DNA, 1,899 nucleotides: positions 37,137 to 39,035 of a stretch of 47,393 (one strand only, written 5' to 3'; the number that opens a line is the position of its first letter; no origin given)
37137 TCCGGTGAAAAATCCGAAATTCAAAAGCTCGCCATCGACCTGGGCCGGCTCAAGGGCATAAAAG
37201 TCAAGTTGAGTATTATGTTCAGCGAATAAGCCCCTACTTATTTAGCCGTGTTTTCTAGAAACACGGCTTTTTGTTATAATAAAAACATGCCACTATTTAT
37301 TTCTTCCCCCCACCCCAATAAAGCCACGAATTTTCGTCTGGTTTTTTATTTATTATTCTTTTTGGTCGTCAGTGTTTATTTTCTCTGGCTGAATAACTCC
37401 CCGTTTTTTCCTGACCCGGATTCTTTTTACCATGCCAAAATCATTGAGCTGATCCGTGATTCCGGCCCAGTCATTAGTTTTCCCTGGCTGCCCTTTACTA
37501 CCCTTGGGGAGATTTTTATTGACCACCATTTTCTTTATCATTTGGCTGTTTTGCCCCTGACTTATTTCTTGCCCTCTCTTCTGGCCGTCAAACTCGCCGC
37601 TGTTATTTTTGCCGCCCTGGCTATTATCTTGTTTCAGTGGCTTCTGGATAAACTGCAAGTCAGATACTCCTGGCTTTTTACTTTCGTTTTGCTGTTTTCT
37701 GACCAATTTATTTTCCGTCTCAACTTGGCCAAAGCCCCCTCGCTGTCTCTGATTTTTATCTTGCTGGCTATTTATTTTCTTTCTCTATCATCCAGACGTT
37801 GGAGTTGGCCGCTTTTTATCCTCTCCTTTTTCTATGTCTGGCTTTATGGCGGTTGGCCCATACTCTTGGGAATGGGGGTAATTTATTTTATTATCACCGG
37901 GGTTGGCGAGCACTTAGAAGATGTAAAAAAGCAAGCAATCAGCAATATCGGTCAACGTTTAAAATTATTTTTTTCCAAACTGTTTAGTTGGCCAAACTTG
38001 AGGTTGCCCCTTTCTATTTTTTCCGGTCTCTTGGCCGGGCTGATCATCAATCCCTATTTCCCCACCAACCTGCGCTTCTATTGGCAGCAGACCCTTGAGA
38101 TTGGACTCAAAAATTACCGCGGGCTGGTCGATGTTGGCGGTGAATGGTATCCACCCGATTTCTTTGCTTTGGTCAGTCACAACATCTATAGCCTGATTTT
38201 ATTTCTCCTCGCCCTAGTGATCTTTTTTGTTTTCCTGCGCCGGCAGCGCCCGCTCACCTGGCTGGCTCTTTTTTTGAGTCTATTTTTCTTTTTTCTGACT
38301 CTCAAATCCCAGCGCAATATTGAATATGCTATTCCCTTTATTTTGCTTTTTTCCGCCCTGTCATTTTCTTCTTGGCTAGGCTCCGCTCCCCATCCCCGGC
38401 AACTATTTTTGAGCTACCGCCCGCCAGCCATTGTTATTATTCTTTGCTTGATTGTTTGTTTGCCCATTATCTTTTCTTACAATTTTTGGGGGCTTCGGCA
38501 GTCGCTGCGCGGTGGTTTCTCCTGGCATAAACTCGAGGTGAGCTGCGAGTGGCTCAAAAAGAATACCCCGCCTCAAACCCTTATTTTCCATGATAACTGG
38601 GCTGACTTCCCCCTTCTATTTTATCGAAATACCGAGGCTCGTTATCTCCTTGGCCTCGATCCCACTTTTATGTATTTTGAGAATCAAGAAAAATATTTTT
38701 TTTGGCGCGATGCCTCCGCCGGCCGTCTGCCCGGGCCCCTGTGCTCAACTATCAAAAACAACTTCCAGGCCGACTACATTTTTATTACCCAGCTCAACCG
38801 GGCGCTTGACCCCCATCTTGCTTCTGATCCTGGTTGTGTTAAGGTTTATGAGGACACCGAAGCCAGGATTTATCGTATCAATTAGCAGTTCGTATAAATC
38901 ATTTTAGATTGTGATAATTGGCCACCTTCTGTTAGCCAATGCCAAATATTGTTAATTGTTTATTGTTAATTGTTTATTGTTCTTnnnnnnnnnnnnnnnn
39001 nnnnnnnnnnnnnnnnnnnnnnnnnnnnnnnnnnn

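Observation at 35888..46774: Glycosylation supercluster with two translationally coupled 'polyprenyl-P-sugar synthase + GT-C transferase' modules and five large GT-C-like membrane proteins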

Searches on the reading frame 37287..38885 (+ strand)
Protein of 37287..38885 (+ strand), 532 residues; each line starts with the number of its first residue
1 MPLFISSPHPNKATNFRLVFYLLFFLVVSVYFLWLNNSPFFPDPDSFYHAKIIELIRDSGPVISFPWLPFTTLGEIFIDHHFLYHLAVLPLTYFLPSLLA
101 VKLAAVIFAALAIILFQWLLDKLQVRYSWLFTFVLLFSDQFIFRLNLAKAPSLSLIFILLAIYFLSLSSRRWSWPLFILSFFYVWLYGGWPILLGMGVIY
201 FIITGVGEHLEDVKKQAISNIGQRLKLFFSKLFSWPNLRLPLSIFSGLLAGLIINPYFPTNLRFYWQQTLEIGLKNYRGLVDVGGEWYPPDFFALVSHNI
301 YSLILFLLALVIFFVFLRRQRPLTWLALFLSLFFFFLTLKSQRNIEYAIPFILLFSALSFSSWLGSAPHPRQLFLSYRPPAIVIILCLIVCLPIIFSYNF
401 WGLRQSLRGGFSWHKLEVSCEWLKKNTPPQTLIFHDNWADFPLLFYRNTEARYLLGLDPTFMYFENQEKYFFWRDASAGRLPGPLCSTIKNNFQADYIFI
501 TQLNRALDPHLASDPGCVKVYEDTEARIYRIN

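Call 3: search_protein_families(library=pfam, proteins=[window:37287-38885:+], max_evalue=0.1)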
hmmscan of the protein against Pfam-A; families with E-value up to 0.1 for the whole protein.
window:37287-38885:+ (532 aa): 0 families

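Call 4: search_protein_families(library=ncbifam, proteins=[window:37287-38885:+], max_evalue=0.1)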
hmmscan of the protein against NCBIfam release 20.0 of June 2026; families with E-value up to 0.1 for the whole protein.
window:37287-38885:+ (532 aa): 1 family
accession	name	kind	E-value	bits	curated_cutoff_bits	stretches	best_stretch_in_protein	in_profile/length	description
TIGR04154.1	archaeo_STT3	subfamily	0.0052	15.2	450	1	301-435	372-516/831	oligosaccharyl transferase, archaeosortase A system-associated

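Call 14: find_homologous_proteins(query=window:37287-38885:+, max_evalue=0.001)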
Query window:37287-38885:+ (532 aa): 711 proteins with E <= 0.001 among 8000 candidates; the best 120 are listed.
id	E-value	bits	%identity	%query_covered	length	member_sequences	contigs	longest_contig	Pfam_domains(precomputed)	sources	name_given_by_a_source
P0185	0.0e+0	1198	99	100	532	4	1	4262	-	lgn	-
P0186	1.7e-264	897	77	97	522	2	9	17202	-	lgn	-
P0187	2.0e-224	765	66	97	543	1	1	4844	-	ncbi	-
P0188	3.1e-190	652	58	97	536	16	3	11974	-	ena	-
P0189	4.3e-185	635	55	97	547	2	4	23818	-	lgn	-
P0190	1.2e-152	528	45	97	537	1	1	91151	-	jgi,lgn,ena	-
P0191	2.7e-151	523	48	98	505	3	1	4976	-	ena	-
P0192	2.5e-147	510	49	97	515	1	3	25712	-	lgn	-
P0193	1.0e-146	508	48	97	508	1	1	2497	-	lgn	-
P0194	1.3e-146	508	48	97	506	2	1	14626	-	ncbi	-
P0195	3.5e-145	503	46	98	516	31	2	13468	-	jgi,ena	-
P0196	1.3e-144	501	44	100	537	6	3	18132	-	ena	-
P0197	9.0e-144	498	48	97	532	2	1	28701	-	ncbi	-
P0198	1.3e-143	498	45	97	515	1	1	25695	-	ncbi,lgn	ncbi:MAG: hypothetical protein ABIJ83_02725 [Patescibacteria group bacterium]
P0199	5.0e-142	493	45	94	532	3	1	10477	-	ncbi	-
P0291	4.7e-103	364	36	96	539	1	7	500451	-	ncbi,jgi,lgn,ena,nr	ncbi:hypothetical protein HON22_00980 [Candidatus Peregrinibacteria bacterium]|jgi:hypothetical prot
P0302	3.4e-102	361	40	96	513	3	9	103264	-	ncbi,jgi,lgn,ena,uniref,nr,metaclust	ncbi:MAG: hypothetical protein A3J62_02970 [Candidatus Buchananbacteria bacterium RIFCSPHIGHO2_02_FU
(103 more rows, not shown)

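Call 19: search_solved_structures(query=A1, max_evalue=10)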
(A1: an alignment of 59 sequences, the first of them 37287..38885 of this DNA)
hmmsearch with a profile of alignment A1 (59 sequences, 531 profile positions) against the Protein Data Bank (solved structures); distinct sequences matched with E-value up to 10: 1.
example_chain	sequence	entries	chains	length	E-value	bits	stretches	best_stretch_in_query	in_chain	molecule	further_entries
2cod_A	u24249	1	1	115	0.87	11.3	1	416-455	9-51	Centaurin-delta 1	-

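Call 30: find_encoding_contigs(protein=P0291, flank=10000, max_places=1)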
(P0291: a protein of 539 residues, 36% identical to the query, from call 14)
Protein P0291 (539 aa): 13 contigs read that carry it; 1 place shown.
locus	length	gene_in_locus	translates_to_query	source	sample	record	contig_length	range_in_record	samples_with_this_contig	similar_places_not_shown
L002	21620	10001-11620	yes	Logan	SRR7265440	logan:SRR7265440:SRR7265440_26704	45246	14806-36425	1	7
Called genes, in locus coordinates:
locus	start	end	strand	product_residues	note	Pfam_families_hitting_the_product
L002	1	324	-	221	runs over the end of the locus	-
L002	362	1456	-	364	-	PF02811:PHP (weak)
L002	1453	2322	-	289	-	PF02811:PHP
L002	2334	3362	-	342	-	PF01636:APH, PF19974:TCAD9 (weak)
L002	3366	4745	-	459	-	PF03065:Glyco_hydro_57, PF02151:UVR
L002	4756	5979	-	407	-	PF03065:Glyco_hydro_57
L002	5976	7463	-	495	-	PF08323:Glyco_transf_5, PF20706:GT4-conflict (faint), PF13439:Glyco_transf_4 (faint), PF00534:Glycos_transf_1, PF13692:Glyco_trans_1_4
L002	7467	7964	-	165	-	PF02075:RuvC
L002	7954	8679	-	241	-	PF20772:TACO1_YebC_N, PF01709:Transcrip_reg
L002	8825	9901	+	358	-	PF10432:bact-PGI_C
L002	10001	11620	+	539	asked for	-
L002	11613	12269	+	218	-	PF01209:Ubie_methyltran, PF13489:Methyltransf_23, PF02353:CMAS, PF13847:Methyltransf_31, PF08241:Methyltransf_11, PF08242:Methyltransf_12, PF13649:Methyltransf_25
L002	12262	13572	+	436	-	PF09594:GT87 (weak)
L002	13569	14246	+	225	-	PF00535:Glycos_transf_2, PF10111:Glyco_tranf_2_2, PF13641:Glyco_tranf_2_3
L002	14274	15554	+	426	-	-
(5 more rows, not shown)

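Call 31: find_encoding_contigs(protein=P0302, flank=10000, max_places=1)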
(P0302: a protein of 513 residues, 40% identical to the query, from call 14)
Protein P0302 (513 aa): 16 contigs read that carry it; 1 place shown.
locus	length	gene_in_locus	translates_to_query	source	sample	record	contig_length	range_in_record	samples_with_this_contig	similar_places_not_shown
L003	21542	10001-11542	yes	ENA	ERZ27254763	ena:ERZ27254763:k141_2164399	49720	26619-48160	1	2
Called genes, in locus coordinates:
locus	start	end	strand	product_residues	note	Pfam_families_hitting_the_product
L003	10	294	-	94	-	PF21748:UPF0150 (weak)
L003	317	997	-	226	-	-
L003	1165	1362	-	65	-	-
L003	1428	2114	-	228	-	-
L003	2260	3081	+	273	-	PF13495:Phage_int_SAM_4, PF00589:Phage_integrase, PF22823:MrpR_C_cat (weak)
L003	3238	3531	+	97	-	PF01541:GIY-YIG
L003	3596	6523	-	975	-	PF00912:Transgly, PF00905:Transpeptidase, PF17957:Big_7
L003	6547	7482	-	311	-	PF01087:GalP_UDP_transf, PF16268:DUF4921 (faint), PF16285:DUF4931_N, PF01230:HIT (faint), PF02744:GalP_UDP_tr_C (weak), PF11969:DcpS_C (weak)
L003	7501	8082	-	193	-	PF02075:RuvC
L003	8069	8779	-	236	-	PF20772:TACO1_YebC_N, PF01709:Transcrip_reg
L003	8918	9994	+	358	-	PF10432:bact-PGI_C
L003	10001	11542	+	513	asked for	-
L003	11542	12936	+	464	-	PF26314:MptA_B_family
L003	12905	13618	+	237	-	PF00535:Glycos_transf_2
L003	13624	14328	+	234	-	PF00535:Glycos_transf_2, PF13641:Glyco_tranf_2_3 (weak)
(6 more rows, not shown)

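Call 32: predict_structure(alignment_id=A1)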
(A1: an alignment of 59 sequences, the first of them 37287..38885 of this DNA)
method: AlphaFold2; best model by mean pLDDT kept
length: 532 residues; sequences in the alignment: 59
mean_pLDDT: 93.0   pTM: 0.91
mean pLDDT of the five models: 93.0, 91.9, 92.0, 91.6, 90.6
residues with pLDDT >= 90: 452; 70-90: 61; 50-70: 11; < 50: 8
segments of 3 or more residues with pLDDT < 50: 1-6
pLDDT, mean of each block of 10 residues (from residue 1): 47 78 97 95 96 98 96 95 97 98 97 98 94 94 88 96 89 96 93 96 94 93 95 93 97 96 94 91 92 92 95 93 97 96 96 98 77 83 86 84 92 97 98 97 98 96 97 96 95 98 90 97 98 96
secondary structure, 60 per line:
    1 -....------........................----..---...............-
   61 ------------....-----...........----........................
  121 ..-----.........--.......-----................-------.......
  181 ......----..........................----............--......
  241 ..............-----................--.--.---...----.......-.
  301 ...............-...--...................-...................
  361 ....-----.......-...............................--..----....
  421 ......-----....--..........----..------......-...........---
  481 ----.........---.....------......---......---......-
elements in order: H2-5 H12-35 H45-59 H73-76 H82-92 H97-122 H128-136 H139-145 H151-166 H174-186 H191-216 H221-232 H235-254 H260-275 H292-298 H300-315 H322-340 H342-364 H370-376 H378-408 H417-426 E432-435 H438-447 H460-465 H467-477 H485-493 E497-501 H508-513 E517-522 E526-531

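Call 36: fold_search(model_id=the predicted structure, library=pdb)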
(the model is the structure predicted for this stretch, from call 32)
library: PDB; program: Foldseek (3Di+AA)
matches with E <= 10: 230; with E <= 0.001: 27
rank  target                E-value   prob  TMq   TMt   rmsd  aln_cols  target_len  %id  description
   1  8agc_A                9.9e-11  1.00  0.61  0.49  11.7       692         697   11  Structure of yeast oligosaccharylransferase complex with lipid-linked oligosaccharide and non-acceptor peptide bound (released 2022-12-07)
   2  8b6l_I                1.1e-10  1.00  0.61  0.49  11.0       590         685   12  Subtomogram average of the human Sec61-TRAP-OSTA-translocon (released 2022-12-07)
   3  8age_A                1.6e-10  1.00  0.63  0.54  10.2       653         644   11  Structure of yeast oligosaccharylransferase complex with acceptor peptide bound (released 2022-12-07)
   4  9n9j_I                2.2e-10  1.00  0.64  0.50  10.4       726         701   11  Structure of a GRP94 folding intermediate engaged with a CCDC134- and FKBP11-bound secretory translocon (released 2025-11-19)
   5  8pn9_A                3.7e-10  1.00  0.58  0.48   9.7       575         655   12  Structure of human oligosaccharyltransferase OST-A complex bound to NGI-1 (released 2024-05-08)
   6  6s7t_A                9.9e-10  1.00  0.60  0.47   9.0       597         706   12  Cryo-EM structure of human oligosaccharyltransferase complex OST-B (released 2019-12-18)
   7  7oci_F                1.0e-09  1.00  0.60  0.51  11.4       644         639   10  Cryo-EM structure of yeast Ost6p containing oligosaccharyltransferase complex (released 2022-02-16)
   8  6s7o_A                1.1e-09  1.00  0.61  0.51   9.9       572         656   12  Cryo-EM structure of human oligosaccharyltransferase complex OST-A (released 2019-12-18)
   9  6ezn_F                1.3e-09  1.00  0.60  0.50  11.0       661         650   10  Cryo-EM structure of the yeast oligosaccharyltransferase (OST) complex (released 2018-01-17)
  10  7e9s_A                1.1e-08  1.00  0.62  0.40  11.0       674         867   14  Archaeal oligosaccharyltransferase AglB from Archaeoglobus fulgidus in complex with an inhibitory peptide and a dolich (released 2021-09-08)
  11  7zli_A                2.3e-08  1.00  0.62  0.51  10.5       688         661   11  Cryo-EM structure of C-mannosyltransferase CeDPY19, in complex with Dol25-P-Man and bound to CMT2-Fab and anti-Fab nan (released 2023-01-11)
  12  6c26_A                3.3e-08  1.00  0.59  0.50  12.0       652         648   11  The Cryo-EM structure of a eukaryotic oligosaccharyl transferase complex (released 2018-01-31)
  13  7zlh_A                3.9e-08  1.00  0.57  0.48  10.7       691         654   11  Cryo-EM structure of C-mannosyltransferase CeDPY19, in apo state, bound to CMT2-Fab and anti-Fab nanobody (released 2023-01-11)
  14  6ftg_5                4.8e-08  1.00  0.62  0.53  12.1       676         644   11  Subtomogram average of OST-containing ribosome-translocon complexes from canine rough microsomal membranes (released 2018-03-21)
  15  7zlg_A                8.6e-08  1.00  0.61  0.50  10.6       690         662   11  Cryo-EM structure of C-mannosyltransferase CeDPY19, in complex with acceptor peptide and bound to CMT2-Fab and anti-Fa (released 2023-01-11)
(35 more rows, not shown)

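Call 38: search_protein_families(library=pfam, alignment_id=A1, max_evalue=0.01)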
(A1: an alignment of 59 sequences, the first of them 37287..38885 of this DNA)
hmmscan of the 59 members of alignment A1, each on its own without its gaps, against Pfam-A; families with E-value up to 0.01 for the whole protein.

A. member 1, window:37287-38885:+ (532 aa): 0 families

B. families by the number of members that match (of 59 scanned): 6 families
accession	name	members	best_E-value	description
PF24661.1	DUF7649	2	0.00078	Domain of unknown function (DUF7649)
PF01970.21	TctA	1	0.00023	Tripartite tricarboxylate transporter TctA family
PF24677.1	DUF7657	1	0.0025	Domain of unknown function (DUF7657)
PF10171.14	Tim29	1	0.0047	Translocase of the Inner Mitochondrial membrane 29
PF12036.14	DUF3522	1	0.005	Protein of unknown function (DUF3522)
PF24124.1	YphA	1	0.0066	YphA-like integral membrane protein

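Call 57: find_related_loci(query=A1, collection=genome_contigs, flank=10000)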
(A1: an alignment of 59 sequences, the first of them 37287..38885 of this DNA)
Query A1 (532 aa) in genome_contigs; peptide patterns used: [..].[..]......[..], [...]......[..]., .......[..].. (x = any residue, [..] = any of these).
600 stretches matched a pattern (row limit reached: there are more); 546 encode a relative of the query (tblastn E <= 1e-3); the best 80 are kept; 80 distinct loci.
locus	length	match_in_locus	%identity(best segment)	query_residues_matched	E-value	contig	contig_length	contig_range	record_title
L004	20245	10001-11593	76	1-531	0e+0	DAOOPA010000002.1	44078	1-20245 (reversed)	MAG TPA_asm: bacterium isolate AMR_MDS_2609 NODE_959_length_44078_cov_7.078164, whole genome shotgun sequence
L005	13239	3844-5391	57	17-532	0e+0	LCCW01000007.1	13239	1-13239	MAG: Candidatus Kuenenbacteria bacterium GW2011_GWA2_42_15 UV02_C0007, whole genome shotgun sequence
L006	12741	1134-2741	44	1-532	3e-141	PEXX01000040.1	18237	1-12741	MAG: Candidatus Kuenenbacteria bacterium CG08_land_8_20_14_0_20_37_23 CG08_land_8_20_14_0.20_scaffold_1445_c, whole geno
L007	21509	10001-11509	40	38-531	6e-115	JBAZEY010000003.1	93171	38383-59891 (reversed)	MAG: Patescibacteria group bacterium isolate SO_2017_LW3_137 NODE_441_length_93171_cov_6.355434_LW162_2017, whole genome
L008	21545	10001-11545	41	14-529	2e-113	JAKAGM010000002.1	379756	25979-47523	MAG: bacterium isolate WY2.bin33 NODE_16_length_379756_cov_3.634433, whole genome shotgun sequence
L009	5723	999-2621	39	15-532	2e-113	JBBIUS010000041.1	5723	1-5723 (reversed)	MAG: Candidatus Falkowbacteria bacterium isolate ETS170220_bin_59 NODE_12499_length_5723_cov_7.46462, whole genome shotg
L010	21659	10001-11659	38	10-531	6e-112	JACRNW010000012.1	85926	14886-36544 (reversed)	MAG: Candidatus Falkowbacteria bacterium isolate NC_groundwater_1945_Pr3_S-0.2um_44_4 scaffold_6872, whole genome shotgu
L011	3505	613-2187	40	17-532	1e-114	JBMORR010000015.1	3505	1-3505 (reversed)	MAG: Patescibacteria group bacterium isolate Betzabe_MAG185 MAG185_15, whole genome shotgun sequence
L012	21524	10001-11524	38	21-532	6e-112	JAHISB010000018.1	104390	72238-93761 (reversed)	MAG: Patescibacteria group bacterium isolate MM_PC_MetaG.mb.153 MM_PC_MetaG.mb.153_k141_672461, whole genome shotgun seq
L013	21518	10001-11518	40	21-531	2e-110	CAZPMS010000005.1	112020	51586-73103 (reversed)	MAG TPA_asm: uncultured Gammaproteobacteria bacterium isolate SRP200020_co3_238 genome assembly, contig: NODE_171_length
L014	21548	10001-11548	38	21-532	4e-109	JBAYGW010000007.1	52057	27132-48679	MAG: Patescibacteria group bacterium isolate SO_2016_GW1_134 scaffold01274_OW334_2016, whole genome shotgun sequence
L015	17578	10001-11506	42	41-531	1e-108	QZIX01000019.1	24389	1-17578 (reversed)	MAG: Candidatus Parcubacteria bacterium isolate SURF_54 contig-100_3067_length_24389_read_count_170606, whole genome sho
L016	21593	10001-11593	40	21-532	2e-108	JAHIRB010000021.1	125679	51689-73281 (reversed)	MAG: Patescibacteria group bacterium isolate MM_PC_MetaG.mb.11 MM_PC_MetaG.mb.11_k141_861438, whole genome shotgun seque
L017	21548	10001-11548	37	21-532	4e-108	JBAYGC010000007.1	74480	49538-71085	MAG: Patescibacteria group bacterium isolate SO_2016_GW1_116 scaffold00779_OW334_2016, whole genome shotgun sequence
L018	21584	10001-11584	40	20-531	6e-108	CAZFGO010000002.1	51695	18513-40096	MAG TPA_asm: uncultured Gammaproteobacteria bacterium isolate SRP093762_co1_14 genome assembly, contig: NODE_410_length_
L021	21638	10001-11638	39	10-531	1e-107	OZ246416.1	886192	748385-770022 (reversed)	MAG: uncultured Gammaproteobacteria bacterium isolate binchicken_co266_193 genome assembly, chromosome: 1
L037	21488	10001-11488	38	35-531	1e-99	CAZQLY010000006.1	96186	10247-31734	MAG TPA_asm: uncultured Gammaproteobacteria bacterium isolate SRP141376_co4_153 genome assembly, contig: NODE_345_length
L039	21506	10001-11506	41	21-532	2e-99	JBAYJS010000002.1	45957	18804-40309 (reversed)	MAG: Candidatus Buchananbacteria bacterium isolate SO_2016_GW1_61 scaffold01500_OW334_2016, whole genome shotgun sequenc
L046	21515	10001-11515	36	21-531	6e-98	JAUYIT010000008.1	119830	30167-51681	MAG: Candidatus Komeilibacteria bacterium isolate C24_metabat.bin.105 C24_k141_448177, whole genome shotgun sequence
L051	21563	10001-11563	37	21-532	3e-97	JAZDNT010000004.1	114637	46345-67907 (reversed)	MAG: Candidatus Kerfeldbacteria bacterium isolate MEGAHIT-group-0.726 k141_10421462, whole genome shotgun sequence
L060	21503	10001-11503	37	32-529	1e-95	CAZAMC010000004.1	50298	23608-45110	MAG TPA_asm: uncultured Gammaproteobacteria bacterium isolate SRP173033_co2_64 genome assembly, contig: NODE_194_length_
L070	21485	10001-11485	38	33-532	4e-94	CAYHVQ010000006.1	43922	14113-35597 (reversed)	MAG TPA_asm: uncultured Gammaproteobacteria bacterium isolate ERP119705_co15_630 genome assembly, contig: NODE_586_lengt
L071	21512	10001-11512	35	22-531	5e-94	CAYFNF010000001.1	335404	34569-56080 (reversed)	MAG TPA_asm: uncultured Gammaproteobacteria bacterium isolate ERP019367_co2_140 genome assembly, contig: NODE_21_length_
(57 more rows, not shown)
